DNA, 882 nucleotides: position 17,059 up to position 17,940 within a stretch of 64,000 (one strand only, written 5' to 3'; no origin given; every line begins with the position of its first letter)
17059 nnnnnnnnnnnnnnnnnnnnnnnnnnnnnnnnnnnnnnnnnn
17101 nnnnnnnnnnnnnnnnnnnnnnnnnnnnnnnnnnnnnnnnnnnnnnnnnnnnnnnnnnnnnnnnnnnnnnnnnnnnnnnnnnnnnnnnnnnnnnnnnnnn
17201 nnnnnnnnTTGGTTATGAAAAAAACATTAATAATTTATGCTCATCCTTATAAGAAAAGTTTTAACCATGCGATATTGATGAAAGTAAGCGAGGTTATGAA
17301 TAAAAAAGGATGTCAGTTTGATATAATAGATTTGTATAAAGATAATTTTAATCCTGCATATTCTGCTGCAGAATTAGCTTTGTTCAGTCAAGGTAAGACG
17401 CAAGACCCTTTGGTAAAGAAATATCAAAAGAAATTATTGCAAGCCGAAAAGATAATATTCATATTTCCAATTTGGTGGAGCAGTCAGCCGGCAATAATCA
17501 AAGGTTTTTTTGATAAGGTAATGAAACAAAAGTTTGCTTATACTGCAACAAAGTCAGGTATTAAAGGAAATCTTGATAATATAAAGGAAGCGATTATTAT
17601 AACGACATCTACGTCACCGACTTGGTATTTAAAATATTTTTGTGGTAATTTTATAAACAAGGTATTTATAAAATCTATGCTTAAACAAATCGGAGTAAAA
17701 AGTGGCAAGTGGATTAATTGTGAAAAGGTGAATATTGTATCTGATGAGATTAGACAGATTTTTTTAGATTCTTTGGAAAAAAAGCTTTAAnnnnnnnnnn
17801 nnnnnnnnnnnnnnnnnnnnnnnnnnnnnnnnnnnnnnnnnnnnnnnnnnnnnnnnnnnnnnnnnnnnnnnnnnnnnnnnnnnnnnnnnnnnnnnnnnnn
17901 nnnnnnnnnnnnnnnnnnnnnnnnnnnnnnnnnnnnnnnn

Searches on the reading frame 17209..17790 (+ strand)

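Call 63: search_protein_families(library=pfam, proteins=[window:17209-17790:+], max_evalue=0.01)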
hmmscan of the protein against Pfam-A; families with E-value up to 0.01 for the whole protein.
window:17209-17790:+ (193 aa): 3 families
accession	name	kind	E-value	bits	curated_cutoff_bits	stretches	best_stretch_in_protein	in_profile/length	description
PF02525.22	Flavodoxin_2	-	3e-32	112.4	27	1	4-185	1-190/198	Flavodoxin-like fold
PF03358.20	FMN_red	-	1.7e-11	44.4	24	1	5-105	2-97/152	NADPH-dependent FMN reductase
PF12682.12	Flavodoxin_4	-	0.0015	18.4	24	1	64-124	59-123/155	Flavodoxin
